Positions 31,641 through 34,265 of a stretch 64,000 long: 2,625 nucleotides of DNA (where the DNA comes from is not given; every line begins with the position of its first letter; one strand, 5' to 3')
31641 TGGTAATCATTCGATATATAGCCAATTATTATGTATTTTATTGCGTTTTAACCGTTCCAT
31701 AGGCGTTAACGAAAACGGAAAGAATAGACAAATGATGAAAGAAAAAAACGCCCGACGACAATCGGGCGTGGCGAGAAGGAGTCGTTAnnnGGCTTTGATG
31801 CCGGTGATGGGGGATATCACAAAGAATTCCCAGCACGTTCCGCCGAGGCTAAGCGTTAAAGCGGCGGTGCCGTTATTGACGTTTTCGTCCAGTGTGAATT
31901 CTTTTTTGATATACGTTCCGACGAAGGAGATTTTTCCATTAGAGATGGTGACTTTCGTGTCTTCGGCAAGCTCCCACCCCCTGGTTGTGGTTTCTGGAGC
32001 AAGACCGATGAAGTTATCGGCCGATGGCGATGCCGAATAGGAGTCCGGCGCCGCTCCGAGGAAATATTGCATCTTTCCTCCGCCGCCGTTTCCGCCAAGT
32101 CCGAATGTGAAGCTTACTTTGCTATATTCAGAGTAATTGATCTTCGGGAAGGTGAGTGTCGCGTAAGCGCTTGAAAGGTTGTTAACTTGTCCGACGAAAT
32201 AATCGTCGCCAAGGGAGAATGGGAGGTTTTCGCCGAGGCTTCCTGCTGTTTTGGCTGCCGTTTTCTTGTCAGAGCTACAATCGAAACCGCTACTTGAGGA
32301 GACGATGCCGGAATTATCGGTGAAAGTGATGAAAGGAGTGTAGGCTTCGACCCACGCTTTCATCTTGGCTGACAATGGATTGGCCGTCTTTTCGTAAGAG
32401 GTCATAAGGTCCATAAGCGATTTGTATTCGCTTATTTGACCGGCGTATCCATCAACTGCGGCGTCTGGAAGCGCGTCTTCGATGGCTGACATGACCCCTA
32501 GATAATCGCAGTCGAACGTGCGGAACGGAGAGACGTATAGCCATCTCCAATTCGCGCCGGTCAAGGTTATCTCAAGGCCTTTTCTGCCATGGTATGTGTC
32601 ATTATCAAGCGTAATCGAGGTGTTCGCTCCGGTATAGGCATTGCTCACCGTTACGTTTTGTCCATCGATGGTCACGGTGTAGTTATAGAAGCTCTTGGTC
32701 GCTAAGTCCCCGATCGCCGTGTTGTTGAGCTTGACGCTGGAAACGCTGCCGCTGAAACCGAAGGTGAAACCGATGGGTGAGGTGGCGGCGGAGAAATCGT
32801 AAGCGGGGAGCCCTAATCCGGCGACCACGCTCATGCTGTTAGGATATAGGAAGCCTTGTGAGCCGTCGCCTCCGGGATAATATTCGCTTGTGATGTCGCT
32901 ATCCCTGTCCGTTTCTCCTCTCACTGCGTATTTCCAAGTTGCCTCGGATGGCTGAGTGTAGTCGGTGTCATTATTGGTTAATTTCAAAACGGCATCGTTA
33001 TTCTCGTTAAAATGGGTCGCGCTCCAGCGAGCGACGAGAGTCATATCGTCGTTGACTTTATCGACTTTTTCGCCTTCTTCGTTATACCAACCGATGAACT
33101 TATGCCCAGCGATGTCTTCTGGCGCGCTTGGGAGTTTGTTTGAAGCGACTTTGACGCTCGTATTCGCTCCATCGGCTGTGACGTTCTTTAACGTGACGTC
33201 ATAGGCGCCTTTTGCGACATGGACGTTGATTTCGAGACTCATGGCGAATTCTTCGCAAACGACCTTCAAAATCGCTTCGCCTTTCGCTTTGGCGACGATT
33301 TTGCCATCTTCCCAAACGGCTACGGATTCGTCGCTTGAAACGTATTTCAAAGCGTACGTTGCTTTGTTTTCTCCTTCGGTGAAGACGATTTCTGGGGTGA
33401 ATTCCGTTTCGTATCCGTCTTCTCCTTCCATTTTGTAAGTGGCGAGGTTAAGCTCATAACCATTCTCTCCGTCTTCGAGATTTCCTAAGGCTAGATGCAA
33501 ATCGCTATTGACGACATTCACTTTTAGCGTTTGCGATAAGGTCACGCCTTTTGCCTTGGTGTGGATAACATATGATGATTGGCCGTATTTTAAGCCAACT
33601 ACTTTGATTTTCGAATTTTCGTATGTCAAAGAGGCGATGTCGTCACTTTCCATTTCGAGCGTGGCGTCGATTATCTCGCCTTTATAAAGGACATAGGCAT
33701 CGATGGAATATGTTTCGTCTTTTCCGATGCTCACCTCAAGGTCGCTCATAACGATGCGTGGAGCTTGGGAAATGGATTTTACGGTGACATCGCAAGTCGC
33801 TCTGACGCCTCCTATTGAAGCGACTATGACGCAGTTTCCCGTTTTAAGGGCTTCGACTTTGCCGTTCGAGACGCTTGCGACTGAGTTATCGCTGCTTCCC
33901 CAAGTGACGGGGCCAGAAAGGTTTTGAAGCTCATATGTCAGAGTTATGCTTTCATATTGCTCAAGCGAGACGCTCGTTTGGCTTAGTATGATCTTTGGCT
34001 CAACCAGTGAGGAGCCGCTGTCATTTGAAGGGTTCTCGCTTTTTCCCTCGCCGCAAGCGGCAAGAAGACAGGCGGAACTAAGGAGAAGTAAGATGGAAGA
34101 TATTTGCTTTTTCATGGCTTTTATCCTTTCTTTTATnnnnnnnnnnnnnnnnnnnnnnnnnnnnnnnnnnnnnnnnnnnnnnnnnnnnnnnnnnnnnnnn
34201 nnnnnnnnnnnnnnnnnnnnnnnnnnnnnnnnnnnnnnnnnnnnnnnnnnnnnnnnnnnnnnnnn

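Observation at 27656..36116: Two paralogous families of large surface proteins sharing a CxCxxC-containing domain (C[FY]TAHGD ... N(V/A)C(H/T)CS(T/A)C)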

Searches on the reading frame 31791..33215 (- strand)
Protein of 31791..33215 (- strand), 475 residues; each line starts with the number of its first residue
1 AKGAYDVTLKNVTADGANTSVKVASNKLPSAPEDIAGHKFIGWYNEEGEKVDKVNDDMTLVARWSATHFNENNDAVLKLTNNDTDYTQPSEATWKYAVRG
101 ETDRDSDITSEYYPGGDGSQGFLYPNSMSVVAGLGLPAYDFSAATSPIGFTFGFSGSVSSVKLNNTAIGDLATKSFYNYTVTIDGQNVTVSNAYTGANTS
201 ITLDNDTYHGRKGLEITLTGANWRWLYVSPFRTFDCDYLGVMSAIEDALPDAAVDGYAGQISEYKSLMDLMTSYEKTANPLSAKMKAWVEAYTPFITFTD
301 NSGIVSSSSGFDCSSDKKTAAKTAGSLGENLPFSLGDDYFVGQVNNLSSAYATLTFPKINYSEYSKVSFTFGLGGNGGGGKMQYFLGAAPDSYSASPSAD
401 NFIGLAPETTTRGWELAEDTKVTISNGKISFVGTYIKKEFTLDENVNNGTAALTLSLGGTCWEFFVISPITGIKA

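Call 27: find_homologous_proteins(query=window:31791-33215:-, max_evalue=0.001)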
Query window:31791-33215:- (475 aa): 9 proteins with E <= 0.001 among 8000 candidates.
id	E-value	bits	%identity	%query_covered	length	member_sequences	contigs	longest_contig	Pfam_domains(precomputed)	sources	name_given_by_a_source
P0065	0.0e+0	1064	100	100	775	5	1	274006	PF02368.25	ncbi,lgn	-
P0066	3.0e-114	401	44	100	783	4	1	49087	PF26182.1,PF22359.3,PF02368.25,PF26918.1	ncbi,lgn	-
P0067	2.5e-113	398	44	100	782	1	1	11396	PF26182.1,PF02368.25,PF26918.1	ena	-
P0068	1.7e-104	369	42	99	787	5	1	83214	PF26182.1,PF02368.25,PF26918.1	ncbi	-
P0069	7.0e-85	304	37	99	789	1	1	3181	PF22359.3,PF02368.25,PF26918.1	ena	-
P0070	4.5e-79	285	39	98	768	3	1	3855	-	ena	-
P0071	1.7e-78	283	36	99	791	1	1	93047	PF22359.3,PF02368.25,PF26918.1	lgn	-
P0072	4.7e-77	278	37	99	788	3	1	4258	PF02368.25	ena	-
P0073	7.2e-76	274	35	99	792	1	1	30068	PF22359.3,PF02368.25,PF26918.1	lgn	-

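Call 28: find_encoding_contigs(protein=P0065, flank=10000, max_places=3)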
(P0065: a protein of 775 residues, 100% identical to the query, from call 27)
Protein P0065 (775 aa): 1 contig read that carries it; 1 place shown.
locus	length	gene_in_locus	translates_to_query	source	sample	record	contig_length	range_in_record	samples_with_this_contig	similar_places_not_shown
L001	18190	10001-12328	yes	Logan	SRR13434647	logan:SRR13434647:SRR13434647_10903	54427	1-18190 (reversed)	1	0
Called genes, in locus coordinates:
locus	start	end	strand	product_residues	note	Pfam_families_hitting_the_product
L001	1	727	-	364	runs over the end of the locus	PF00849:PseudoU_synth_2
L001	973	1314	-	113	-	-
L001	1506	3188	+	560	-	-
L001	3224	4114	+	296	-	PF00528:BPD_transp_1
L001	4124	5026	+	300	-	PF00528:BPD_transp_1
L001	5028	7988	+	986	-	PF19077:Big_13 (faint)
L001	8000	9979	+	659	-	PF16126:DUF4838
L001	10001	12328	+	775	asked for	PF02368:Big_2 (faint)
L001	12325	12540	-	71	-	-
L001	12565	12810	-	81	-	-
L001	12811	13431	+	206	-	PF12833:HTH_18, PF00165:HTH_AraC (weak)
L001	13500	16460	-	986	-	PF16126:DUF4838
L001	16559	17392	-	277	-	-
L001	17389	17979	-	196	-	-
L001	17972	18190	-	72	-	?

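Call 29: find_encoding_contigs(protein=P0066, flank=10000, max_places=3)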
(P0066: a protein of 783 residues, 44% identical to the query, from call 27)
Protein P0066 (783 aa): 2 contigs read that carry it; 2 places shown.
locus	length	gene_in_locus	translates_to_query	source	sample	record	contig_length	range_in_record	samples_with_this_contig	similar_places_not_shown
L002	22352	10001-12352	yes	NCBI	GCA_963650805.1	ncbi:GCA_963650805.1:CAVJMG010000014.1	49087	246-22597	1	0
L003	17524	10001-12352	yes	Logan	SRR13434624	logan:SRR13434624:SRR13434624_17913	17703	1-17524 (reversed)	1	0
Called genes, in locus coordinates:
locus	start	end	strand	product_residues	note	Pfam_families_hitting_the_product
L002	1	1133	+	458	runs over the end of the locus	?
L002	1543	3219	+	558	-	-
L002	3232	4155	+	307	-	PF00528:BPD_transp_1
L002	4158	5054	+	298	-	PF00528:BPD_transp_1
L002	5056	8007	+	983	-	PF15418:DUF4625 (faint), PF16403:Bact_surface_Ig-like (faint), PF18981:InlK_D3 (faint), PF07495:Y_Y_Y (faint), PF19077:Big_13 (faint)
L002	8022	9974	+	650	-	PF16126:DUF4838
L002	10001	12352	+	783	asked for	PF02368:Big_2, PF26182:Ig_NUP210_5th (faint), PF22359:Big-like, PF26918:Ig_Eae (weak)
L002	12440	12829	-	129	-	-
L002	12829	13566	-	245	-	-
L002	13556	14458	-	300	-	PF08238:Sel1 (faint)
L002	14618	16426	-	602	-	PF13529:Peptidase_C39_2 (faint)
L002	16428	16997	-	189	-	-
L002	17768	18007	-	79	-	PF00550:PP-binding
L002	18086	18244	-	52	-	-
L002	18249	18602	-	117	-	-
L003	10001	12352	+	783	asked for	PF02368:Big_2, PF26182:Ig_NUP210_5th (faint), PF22359:Big-like, PF26918:Ig_Eae (weak)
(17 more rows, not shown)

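Call 58: search_protein_representatives(alignment_id=A4)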
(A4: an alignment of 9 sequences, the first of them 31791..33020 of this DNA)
Query: 9 sequences, 414 profile positions. Proteins with E-value up to 0.001 (for the whole library): 44; up to 1e-10: 25; up to 1e-30: 18. The best 44 are listed.
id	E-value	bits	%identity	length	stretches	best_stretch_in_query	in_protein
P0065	1.4e-168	577.7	-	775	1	1-413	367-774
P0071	3.2e-166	569.9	-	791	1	1-414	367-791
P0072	5.4e-165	565.8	-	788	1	1-414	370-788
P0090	1.5e-158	544.6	-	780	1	2-414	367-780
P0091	3.6e-152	523.6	-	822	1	2-414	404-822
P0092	1.5e-129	449.1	-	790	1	2-413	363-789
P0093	1.1e-117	410.1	-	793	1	3-413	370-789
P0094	1.4e-111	389.9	-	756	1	2-412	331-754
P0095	1.8e-111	389.6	-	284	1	138-413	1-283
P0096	3.1e-110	385.5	-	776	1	5-414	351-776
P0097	5.8e-105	368.1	-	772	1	1-414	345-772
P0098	4.9e-104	365.0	-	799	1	4-414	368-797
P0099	1.5e-96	340.4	-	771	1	5-413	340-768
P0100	7.2e-94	331.5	-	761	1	50-414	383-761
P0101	7.0e-91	321.7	-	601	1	5-412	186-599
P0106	8.7e-22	94.1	-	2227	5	271-407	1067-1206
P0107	1.9e-14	69.9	-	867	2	16-309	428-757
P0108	3.2e-13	65.9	-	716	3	67-306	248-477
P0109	3.4e-13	65.8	-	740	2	60-311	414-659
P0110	2.0e-12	63.3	-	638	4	258-404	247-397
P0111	6.1e-11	58.4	-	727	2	17-215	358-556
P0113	1.4e-09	53.9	-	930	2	61-228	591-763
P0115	4.9e-08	48.8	-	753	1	53-397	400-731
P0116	5.5e-08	48.6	-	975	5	61-166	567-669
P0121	5.6e-06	42.0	-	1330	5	290-407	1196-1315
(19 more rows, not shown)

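Call 59: search_protein_families(library=pfam, proteins=[P0106, P0107, P0108, P0109, P0110, P0111, P0113, P0115, P0116, P0121], max_evalue=0.001)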
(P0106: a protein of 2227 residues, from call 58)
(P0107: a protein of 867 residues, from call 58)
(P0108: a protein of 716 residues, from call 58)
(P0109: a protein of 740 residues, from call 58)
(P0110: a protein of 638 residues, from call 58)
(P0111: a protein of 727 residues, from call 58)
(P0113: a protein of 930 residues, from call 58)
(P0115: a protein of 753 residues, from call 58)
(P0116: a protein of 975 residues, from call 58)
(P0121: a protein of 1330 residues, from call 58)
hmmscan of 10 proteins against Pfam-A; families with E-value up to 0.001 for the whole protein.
P0106 (2227 aa): 0 families

P0107 (867 aa): 0 families

P0108 (716 aa): 1 family
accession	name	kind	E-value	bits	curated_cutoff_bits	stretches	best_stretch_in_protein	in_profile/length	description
PF09479.16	Flg_new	-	4.1e-06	27.3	27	1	146-194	10-64/65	Listeria-Bacteroides repeat domain (List_Bact_rpt)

P0109 (740 aa): 2 families
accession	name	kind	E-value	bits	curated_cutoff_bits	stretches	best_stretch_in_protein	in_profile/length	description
PF02368.24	Big_2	-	4.2e-10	39.9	22.8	1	42-96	5-66/79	Bacterial Ig-like domain (group 2)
PF21461.3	HL_N-beta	-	0.0001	22.4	27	0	241-274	15-46/57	Hyaluronate lyase, N-terminal beta-sheet domain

P0110 (638 aa): 1 family
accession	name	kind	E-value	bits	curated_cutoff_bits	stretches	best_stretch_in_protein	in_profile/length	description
PF09479.16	Flg_new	-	4.3e-13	49.6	27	1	175-236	1-65/65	Listeria-Bacteroides repeat domain (List_Bact_rpt)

P0111 (727 aa): 1 family
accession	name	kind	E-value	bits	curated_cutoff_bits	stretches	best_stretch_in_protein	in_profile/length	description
PF09479.16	Flg_new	-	5.6e-05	23.6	27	1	289-350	1-65/65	Listeria-Bacteroides repeat domain (List_Bact_rpt)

P0113 (930 aa): 2 families
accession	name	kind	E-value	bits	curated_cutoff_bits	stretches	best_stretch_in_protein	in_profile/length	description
PF09479.16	Flg_new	-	2.4e-53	178.6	27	3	41-104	1-65/65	Listeria-Bacteroides repeat domain (List_Bact_rpt)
PF10931.13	DUF2735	-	4.3e-05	24.5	25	0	329-364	11-46/52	Protein of unknown function (DUF2735)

P0115 (753 aa): 2 families
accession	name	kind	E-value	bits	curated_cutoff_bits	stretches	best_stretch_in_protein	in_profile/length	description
PF02368.24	Big_2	-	3.9e-10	40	22.8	1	53-98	18-70/79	Bacterial Ig-like domain (group 2)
PF21461.3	HL_N-beta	-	2.1e-08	34.3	27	1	235-269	11-45/57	Hyaluronate lyase, N-terminal beta-sheet domain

P0116 (975 aa): 0 families

P0121 (1330 aa): 1 family
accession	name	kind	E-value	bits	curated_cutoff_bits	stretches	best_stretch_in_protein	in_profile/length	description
PF09479.16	Flg_new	-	9.1e-17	61.4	27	1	875-936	1-65/65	Listeria-Bacteroides repeat domain (List_Bact_rpt)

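Call 60: predict_structure(alignment_id=A4)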
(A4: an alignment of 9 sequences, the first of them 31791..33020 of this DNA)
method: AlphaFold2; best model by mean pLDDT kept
length: 410 residues; sequences in the alignment: 9
mean_pLDDT: 79.4   pTM: 0.50
mean pLDDT of the five models: 79.4, 77.7, 77.4, 77.3, 76.5
residues with pLDDT >= 90: 132; 70-90: 188; 50-70: 58; < 50: 32
segments of 3 or more residues with pLDDT < 50: 1-10, 249-265
pLDDT, mean of each block of 10 residues (from residue 1): 40 83 94 87 82 84 92 87 89 95 92 90 93 93 94 94 80 73 86 80 68 77 79 57 55 33 46 72 81 87 81 75 81 85 60 77 89 93 92 82 76
secondary structure, 60 per line:
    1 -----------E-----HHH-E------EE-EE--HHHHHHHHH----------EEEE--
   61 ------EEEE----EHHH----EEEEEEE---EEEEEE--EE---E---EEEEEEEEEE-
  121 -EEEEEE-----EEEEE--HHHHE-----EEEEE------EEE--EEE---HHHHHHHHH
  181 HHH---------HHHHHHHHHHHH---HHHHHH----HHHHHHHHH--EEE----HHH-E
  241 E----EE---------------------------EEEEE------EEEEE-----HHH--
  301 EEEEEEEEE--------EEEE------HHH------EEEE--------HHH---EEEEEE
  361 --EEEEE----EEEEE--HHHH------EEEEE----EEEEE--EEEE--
elements in order: H36-44 E55-58 E67-70 E83-89 E93-98 E110-119 E122-127 E133-137 H140-143 E150-154 E161-163 E166-168 H172-183 H193-204 H208-213 H218-226 E229-231 E275-279 E286-290 E301-309 E318-321 E337-340 E355-360 E363-367 E372-376 H379-382 E389-393 E398-402 E405-408

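Call 82: search_solved_structures(query=A4, max_evalue=1)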
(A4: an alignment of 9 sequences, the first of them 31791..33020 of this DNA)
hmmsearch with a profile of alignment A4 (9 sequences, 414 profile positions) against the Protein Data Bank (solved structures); distinct sequences matched with E-value up to 1: 2.
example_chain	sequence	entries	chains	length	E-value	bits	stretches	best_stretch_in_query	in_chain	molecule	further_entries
7ch8_A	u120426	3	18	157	0.29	13.3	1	96-153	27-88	MlaD domain-containing protein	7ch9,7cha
8s7x_E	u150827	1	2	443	0.59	12.3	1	293-373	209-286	Methyl-coenzyme M reductase subunit beta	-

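Call 90: find_encoding_contigs(protein=P0073, flank=10000, max_places=2)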
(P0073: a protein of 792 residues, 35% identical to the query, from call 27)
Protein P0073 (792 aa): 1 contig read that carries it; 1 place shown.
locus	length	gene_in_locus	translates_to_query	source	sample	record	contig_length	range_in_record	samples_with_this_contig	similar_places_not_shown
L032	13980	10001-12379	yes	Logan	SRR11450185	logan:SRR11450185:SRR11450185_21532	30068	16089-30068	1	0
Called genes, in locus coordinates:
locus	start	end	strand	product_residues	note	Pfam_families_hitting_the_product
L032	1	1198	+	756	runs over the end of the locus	-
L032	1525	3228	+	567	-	-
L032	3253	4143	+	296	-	PF00528:BPD_transp_1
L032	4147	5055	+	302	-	PF00528:BPD_transp_1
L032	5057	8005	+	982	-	PF16403:Bact_surface_Ig-like (faint), PF18981:InlK_D3 (faint)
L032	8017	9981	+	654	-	PF16126:DUF4838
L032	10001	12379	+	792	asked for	PF02368:Big_2, PF22359:Big-like, PF26918:Ig_Eae (weak)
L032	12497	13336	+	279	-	PF02311:AraC_binding (weak), PF00165:HTH_AraC (weak), PF12833:HTH_18, PF00165:HTH_AraC (weak)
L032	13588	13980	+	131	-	?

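Call 91: find_encoding_contigs(protein=P0068, flank=10000, max_places=2)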
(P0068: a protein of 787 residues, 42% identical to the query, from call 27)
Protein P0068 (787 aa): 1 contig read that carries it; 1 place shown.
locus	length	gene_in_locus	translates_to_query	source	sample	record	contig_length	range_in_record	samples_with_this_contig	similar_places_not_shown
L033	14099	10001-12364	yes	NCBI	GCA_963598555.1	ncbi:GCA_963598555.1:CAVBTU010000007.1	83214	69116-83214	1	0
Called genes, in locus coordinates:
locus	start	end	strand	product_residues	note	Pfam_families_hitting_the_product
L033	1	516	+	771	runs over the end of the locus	-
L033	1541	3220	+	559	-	-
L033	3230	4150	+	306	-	PF00528:BPD_transp_1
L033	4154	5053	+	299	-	PF00528:BPD_transp_1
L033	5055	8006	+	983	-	PF16403:Bact_surface_Ig-like (faint)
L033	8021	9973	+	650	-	PF16126:DUF4838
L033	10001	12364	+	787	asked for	PF02368:Big_2, PF26182:Ig_NUP210_5th (faint), PF26918:Ig_Eae (weak)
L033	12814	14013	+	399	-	PF00872:Transposase_mut, PF10551:MULE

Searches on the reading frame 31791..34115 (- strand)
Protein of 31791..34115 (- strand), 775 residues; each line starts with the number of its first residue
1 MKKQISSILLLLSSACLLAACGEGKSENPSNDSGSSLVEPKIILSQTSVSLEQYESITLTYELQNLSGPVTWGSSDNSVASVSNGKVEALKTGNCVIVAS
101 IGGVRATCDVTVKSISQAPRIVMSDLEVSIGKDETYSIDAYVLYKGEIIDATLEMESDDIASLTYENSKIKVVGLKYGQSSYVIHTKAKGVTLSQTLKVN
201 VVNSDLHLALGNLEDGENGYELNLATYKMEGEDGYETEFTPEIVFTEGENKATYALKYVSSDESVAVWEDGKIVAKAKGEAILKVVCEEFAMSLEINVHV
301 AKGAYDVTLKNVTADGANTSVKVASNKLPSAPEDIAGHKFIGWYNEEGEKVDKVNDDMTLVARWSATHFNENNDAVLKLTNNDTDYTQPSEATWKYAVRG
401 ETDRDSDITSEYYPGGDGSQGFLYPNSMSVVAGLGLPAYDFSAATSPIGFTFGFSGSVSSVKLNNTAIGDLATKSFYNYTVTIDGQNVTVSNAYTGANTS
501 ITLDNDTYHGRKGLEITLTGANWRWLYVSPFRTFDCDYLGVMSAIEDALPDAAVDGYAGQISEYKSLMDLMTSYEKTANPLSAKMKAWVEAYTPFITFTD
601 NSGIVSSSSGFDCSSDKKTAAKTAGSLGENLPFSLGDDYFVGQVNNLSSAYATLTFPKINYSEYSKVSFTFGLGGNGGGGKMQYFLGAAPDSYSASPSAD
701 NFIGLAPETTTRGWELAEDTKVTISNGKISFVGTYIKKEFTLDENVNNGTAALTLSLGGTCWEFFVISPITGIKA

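Call 10: search_protein_families(library=pfam, proteins=[window:31791-34115:-], max_evalue=0.01)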
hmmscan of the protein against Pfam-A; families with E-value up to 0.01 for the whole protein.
window:31791-34115:- (775 aa): 2 families
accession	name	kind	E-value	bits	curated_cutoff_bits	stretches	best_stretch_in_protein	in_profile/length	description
PF02368.24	Big_2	-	8.7e-07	29.2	22.8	1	42-98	5-65/79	Bacterial Ig-like domain (group 2)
PF21461.3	HL_N-beta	-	5.3e-05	23.4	27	0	257-286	15-44/57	Hyaluronate lyase, N-terminal beta-sheet domain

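Call 64: search_protein_families(library=ncbifam, proteins=[window:31791-34115:-], max_evalue=0.001)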
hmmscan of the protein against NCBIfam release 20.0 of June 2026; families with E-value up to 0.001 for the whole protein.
window:31791-34115:- (775 aa): 0 families
